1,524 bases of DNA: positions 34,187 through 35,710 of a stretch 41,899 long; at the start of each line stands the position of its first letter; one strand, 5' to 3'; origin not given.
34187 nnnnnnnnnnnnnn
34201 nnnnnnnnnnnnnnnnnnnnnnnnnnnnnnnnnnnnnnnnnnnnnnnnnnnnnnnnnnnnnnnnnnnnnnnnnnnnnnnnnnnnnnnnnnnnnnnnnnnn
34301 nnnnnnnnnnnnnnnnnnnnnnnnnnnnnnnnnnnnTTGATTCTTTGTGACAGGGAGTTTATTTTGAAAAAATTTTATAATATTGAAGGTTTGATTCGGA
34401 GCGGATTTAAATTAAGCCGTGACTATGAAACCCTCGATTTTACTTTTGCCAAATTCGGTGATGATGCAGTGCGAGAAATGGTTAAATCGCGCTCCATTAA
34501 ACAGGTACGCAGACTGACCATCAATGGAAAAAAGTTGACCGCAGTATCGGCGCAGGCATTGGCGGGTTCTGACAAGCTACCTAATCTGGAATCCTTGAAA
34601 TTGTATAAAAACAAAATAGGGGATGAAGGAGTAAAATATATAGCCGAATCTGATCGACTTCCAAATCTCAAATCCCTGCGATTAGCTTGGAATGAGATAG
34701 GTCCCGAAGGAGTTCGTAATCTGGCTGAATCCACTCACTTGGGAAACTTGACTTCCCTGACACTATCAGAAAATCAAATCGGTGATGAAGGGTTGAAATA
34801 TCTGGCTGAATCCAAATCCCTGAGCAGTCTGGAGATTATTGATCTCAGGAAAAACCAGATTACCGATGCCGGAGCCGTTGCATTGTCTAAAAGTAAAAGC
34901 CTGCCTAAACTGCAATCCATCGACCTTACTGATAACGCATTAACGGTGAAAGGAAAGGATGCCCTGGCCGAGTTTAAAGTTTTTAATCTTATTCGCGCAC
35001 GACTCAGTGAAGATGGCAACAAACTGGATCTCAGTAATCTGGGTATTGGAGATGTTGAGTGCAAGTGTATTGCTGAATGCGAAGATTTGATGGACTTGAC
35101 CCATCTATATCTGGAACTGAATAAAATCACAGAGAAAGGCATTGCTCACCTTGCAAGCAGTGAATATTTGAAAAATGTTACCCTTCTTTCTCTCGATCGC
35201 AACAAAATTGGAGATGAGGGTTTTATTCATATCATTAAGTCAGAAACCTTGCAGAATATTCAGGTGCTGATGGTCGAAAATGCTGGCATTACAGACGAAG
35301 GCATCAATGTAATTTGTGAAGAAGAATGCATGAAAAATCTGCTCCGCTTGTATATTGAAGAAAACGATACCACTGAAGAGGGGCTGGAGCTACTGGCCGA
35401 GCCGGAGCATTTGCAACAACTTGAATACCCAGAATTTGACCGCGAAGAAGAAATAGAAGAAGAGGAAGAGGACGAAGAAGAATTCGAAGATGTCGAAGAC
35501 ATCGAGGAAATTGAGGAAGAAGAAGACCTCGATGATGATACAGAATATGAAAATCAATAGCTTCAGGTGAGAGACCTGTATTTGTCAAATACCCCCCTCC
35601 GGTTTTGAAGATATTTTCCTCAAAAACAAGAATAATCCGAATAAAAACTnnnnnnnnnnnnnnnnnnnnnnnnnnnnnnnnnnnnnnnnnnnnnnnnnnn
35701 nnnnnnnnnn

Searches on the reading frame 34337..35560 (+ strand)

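Call 25: search_protein_families(library=pfam, proteins=[window:34337-35560:+], max_evalue=0.01)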
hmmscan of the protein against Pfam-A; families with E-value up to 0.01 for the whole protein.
window:34337-35560:+ (407 aa): 6 families
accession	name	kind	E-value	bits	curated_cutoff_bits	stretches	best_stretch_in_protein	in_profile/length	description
PF13516.12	LRR_6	-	1.3e-33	112.7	23.4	4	137-157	4-24/24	Leucine Rich repeat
PF12799.13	LRR_4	-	4.9e-15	55.6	27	2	137-178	2-39/44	Leucine Rich repeats (2 copies)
PF13855.12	LRR_8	-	5.2e-12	45.8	27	2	160-202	22-61/61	Leucine rich repeat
PF00560.39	LRR_1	-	3.8e-09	35.4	20.6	0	137-152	1-16/23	Leucine Rich Repeat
PF23598.1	LRR_14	-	5.4e-09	35.7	40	1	52-198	136-271/353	Leucine-rich repeat region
PF24758.1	LRR_At5g56370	-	1.1e-05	25.7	27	0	108-204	36-125/227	FBD-associated F-box protein At5g56370, LRR repeats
